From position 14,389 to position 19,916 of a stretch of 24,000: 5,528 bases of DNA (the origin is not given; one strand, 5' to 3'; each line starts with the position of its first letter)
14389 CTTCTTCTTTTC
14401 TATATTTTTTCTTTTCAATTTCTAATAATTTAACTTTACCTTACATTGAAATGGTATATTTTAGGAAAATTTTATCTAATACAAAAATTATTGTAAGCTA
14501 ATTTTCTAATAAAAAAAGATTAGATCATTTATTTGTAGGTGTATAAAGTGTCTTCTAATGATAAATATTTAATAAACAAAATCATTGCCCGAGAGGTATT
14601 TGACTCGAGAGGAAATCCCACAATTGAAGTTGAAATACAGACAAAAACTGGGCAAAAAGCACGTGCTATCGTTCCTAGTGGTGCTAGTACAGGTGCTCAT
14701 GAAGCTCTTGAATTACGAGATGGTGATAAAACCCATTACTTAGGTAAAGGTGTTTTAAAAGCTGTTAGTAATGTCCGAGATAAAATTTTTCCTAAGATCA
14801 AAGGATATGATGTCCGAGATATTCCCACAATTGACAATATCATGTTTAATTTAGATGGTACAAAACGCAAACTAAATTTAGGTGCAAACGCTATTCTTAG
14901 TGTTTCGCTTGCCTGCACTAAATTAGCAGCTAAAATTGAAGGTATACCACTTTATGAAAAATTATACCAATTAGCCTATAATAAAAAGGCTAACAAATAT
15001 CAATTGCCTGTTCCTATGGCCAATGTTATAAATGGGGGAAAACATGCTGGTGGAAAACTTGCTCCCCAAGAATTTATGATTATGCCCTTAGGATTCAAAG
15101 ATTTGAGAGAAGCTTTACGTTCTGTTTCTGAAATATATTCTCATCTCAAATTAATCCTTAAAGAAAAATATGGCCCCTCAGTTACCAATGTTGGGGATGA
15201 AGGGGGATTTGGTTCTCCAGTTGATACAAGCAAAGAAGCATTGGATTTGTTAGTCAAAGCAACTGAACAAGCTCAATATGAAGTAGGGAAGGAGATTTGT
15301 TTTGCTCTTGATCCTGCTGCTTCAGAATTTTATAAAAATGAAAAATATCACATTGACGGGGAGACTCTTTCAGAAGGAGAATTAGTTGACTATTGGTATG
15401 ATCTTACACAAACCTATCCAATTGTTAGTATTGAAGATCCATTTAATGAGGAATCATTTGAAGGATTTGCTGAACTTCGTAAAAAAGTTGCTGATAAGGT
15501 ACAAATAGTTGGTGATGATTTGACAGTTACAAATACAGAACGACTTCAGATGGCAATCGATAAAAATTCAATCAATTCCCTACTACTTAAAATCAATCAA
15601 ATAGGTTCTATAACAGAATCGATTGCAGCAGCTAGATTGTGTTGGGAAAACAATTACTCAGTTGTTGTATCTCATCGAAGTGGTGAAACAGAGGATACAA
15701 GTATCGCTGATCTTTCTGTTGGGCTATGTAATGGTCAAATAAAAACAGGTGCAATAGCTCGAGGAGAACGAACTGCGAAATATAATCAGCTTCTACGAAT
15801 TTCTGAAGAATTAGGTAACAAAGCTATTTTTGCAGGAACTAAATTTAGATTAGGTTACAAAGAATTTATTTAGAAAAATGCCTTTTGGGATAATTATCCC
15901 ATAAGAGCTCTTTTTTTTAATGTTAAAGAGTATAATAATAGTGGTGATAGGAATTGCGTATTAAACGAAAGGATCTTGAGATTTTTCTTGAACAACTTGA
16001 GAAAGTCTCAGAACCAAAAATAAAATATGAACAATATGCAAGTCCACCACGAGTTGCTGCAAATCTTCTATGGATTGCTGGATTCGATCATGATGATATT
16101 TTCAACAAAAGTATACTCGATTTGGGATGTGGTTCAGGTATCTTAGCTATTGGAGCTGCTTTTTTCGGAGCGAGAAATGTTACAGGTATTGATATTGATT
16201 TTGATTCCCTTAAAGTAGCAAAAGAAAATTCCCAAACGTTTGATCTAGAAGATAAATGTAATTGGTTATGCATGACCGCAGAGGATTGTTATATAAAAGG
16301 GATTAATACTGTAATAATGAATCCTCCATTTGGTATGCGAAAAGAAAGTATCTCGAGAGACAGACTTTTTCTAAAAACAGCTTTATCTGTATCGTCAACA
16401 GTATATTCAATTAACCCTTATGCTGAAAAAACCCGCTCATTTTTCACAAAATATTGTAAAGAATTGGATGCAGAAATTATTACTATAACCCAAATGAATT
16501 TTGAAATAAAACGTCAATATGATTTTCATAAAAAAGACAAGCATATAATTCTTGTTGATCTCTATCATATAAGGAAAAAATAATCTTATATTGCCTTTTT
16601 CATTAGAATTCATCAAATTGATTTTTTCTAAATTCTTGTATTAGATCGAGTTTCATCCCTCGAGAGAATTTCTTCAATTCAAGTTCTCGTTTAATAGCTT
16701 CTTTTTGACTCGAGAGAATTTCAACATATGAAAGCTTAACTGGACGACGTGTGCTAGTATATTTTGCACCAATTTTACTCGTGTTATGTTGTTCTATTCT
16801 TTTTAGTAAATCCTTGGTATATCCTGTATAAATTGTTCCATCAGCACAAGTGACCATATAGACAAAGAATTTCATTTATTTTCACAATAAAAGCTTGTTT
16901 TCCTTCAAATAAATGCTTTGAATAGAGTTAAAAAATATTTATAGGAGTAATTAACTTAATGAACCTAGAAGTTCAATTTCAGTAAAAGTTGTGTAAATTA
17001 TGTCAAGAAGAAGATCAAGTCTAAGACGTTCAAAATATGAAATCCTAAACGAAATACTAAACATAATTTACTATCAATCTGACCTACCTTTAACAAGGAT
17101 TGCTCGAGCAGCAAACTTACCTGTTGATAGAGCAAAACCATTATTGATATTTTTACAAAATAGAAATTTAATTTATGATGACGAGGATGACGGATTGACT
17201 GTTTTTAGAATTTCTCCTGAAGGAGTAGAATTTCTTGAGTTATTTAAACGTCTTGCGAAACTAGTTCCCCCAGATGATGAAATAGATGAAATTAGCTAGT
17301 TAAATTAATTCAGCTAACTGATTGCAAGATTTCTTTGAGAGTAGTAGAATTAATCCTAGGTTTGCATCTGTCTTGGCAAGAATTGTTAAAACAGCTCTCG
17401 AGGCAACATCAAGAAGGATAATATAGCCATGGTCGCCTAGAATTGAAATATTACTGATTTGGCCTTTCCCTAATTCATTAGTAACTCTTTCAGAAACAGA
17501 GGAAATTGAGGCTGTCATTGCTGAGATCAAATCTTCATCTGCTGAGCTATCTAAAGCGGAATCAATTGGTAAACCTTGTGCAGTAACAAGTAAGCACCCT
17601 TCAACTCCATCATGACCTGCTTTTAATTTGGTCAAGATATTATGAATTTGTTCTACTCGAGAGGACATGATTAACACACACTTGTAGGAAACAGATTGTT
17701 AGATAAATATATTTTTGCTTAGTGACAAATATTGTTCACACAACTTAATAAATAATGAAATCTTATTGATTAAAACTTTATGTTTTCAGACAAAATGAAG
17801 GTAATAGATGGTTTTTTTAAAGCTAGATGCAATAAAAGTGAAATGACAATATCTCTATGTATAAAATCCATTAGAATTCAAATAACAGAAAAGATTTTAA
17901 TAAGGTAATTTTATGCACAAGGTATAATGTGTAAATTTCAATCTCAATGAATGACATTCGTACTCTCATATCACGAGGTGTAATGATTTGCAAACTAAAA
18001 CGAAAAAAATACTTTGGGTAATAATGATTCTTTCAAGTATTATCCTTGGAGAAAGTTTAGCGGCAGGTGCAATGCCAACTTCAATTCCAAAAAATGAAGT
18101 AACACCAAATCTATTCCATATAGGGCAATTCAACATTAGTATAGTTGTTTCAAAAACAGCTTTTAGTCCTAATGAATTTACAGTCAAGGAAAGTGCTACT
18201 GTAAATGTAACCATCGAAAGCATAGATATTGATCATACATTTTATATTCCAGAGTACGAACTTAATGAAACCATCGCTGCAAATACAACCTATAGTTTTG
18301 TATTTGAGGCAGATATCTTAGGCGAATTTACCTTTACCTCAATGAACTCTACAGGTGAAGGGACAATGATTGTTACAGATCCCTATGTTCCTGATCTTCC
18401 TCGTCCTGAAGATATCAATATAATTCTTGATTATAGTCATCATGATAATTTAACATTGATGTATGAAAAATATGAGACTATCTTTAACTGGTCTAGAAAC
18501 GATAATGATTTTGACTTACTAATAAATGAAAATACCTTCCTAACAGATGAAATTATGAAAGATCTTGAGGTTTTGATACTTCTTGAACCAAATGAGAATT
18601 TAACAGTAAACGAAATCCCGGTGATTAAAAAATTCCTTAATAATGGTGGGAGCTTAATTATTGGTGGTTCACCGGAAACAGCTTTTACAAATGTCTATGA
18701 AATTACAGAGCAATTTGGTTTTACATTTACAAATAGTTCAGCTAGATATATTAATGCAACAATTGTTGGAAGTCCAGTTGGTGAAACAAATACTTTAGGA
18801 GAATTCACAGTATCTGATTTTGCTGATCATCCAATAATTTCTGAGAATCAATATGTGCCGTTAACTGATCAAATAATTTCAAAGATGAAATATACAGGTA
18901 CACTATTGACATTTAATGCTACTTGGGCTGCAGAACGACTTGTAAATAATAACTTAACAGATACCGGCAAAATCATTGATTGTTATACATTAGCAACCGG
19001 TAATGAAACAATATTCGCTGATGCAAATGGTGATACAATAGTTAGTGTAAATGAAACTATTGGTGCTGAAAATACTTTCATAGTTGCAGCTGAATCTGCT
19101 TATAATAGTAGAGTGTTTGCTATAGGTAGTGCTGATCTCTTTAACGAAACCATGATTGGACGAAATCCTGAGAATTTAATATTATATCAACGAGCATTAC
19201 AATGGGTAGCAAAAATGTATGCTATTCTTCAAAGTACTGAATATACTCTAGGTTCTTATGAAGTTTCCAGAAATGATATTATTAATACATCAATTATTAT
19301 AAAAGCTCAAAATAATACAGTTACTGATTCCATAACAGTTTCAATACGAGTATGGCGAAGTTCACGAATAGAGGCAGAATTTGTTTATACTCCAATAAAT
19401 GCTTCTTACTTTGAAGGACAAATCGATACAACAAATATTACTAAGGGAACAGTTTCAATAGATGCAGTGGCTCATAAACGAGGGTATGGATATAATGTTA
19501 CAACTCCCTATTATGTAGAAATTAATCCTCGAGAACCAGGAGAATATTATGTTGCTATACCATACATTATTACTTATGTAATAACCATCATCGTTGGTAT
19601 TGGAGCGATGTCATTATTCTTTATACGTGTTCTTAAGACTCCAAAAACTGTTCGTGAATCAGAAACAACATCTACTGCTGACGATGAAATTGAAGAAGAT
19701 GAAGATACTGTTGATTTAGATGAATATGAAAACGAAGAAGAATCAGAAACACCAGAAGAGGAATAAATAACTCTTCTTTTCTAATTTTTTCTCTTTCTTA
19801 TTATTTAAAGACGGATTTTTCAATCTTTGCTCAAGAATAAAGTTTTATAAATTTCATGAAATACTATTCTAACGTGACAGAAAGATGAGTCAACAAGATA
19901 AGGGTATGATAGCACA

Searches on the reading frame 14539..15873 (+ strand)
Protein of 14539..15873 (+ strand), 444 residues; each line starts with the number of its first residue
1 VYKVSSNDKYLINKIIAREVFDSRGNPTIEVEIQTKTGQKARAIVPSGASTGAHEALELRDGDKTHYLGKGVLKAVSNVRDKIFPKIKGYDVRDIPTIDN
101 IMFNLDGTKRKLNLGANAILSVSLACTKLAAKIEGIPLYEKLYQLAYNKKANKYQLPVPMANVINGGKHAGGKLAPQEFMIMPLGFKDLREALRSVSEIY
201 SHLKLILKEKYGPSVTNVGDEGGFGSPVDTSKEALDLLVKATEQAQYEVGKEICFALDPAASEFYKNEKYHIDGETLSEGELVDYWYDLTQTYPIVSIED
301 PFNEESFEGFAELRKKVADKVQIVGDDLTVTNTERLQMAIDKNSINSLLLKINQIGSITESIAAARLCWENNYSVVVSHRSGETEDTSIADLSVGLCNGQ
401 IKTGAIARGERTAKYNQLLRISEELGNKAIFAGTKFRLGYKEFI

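Call 104: search_protein_families(library=pfam, proteins=[window:14539-15873:+], max_evalue=0.001)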
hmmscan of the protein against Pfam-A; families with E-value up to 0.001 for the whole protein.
window:14539-15873:+ (444 aa): 4 families
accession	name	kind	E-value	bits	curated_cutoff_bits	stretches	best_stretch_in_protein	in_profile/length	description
PF00113.28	Enolase_C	-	9.4e-118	393.2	21.5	1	154-437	2-293/296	Enolase, C-terminal TIM barrel domain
PF03952.21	Enolase_N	-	5.5e-53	179.1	35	1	12-141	1-130/131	Enolase, N-terminal domain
PF13378.12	MR_MLE_C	-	7.8e-08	32.7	29.4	1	291-379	68-154/219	Enolase C-terminal domain-like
PF07476.17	MAAL_C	-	0.00034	20.3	27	1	296-398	108-216/249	Methylaspartate ammonia-lyase C-terminus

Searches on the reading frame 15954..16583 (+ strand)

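Call 104: search_protein_families(library=pfam, proteins=[window:15954-16583:+], max_evalue=0.001)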
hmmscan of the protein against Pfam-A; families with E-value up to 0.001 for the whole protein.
window:15954-16583:+ (209 aa): 9 families
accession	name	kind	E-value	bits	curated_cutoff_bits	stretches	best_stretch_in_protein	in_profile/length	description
PF06325.19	PrmA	-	1.5e-13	51.4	22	1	51-103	162-214/296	Ribosomal protein L11 methyltransferase (PrmA)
PF05175.20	MTS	-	8.1e-12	45.5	23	1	47-131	30-113/170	Methyltransferase small domain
PF01170.24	UPF0020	-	1.6e-08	34.9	22.3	1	33-182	15-190/197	RMKL-like, methyltransferase domain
PF13649.12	Methyltransf_25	-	2e-08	35.3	27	1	54-113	1-59/97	Methyltransferase domain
PF13847.12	Methyltransf_31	-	6.3e-08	32.9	27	1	51-99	4-54/145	Methyltransferase domain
PF03602.21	Cons_hypoth95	-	3.6e-07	30.5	24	1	48-131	39-128/182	Conserved hypothetical protein 95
PF08241.18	Methyltransf_11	-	1.5e-06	29.2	21.2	1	55-111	1-53/95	Methyltransferase domain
PF09445.16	Methyltransf_15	-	5.2e-05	23.3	22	1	52-127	2-82/165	RNA cap guanine-N2 methyltransferase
PF13489.12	Methyltransf_23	-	8.6e-05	22.8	27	1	51-96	23-67/164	Methyltransferase domain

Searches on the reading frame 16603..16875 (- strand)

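Call 104: search_protein_families(library=pfam, proteins=[window:16603-16875:-], max_evalue=0.001)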
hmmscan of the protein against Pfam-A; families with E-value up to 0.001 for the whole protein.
window:16603-16875:- (90 aa): 1 family
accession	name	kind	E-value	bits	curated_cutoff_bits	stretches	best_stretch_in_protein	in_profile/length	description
PF01541.30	GIY-YIG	-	5.6e-19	68.6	22.6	1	3-74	2-75/78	GIY-YIG catalytic domain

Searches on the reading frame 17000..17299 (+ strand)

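Call 6: search_protein_families(library=pfam, proteins=[window:17000-17299:+], max_evalue=0.01)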
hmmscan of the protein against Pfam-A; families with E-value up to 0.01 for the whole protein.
window:17000-17299:+ (99 aa): 1 family
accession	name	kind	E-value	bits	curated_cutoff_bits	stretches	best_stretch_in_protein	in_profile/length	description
PF14947.12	HTH_45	-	6.2e-11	42.6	25.5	1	9-88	1-75/77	Winged helix-turn-helix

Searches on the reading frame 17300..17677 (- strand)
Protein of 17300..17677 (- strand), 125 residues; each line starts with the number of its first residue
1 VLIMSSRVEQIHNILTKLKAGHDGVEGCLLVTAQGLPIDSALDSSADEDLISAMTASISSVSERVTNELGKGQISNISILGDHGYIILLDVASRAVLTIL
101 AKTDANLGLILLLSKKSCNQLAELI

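Call 104: search_protein_families(library=pfam, proteins=[window:17300-17677:-], max_evalue=0.001)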
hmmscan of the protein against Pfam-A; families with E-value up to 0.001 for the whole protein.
window:17300-17677:- (125 aa): 2 families
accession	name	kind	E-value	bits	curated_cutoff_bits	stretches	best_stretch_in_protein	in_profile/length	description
PF03259.23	Robl_LC7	-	2.3e-14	53.3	23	1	15-101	5-91/91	Roadblock/LC7 domain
PF08923.16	MAPKK1_Int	-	7e-05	23.1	25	1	10-117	2-108/119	Mitogen-activated protein kinase kinase 1 interacting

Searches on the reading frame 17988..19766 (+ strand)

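Call 104: search_protein_families(library=pfam, proteins=[window:17988-19766:+], max_evalue=0.001)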
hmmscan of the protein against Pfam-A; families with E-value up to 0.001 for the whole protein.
window:17988-19766:+ (592 aa): 4 families
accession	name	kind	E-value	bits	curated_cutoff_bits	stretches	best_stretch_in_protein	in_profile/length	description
PF09822.16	ABC_transp_aux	-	3.2e-07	30.3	34.7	1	186-229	39-82/288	ABC-type uncharacterized transport system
PF23355.1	IFT52_GIFT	-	4.3e-07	29.7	27.2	1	174-251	28-107/246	IFT52 GIFT domain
PF13473.12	Cupredoxin_1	-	5.5e-07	30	27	1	47-129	20-104/104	Cupredoxin-like domain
PF03345.20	OST48_N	-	0.00015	21.6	36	0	203-393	64-226/246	OST48, N-terminal domain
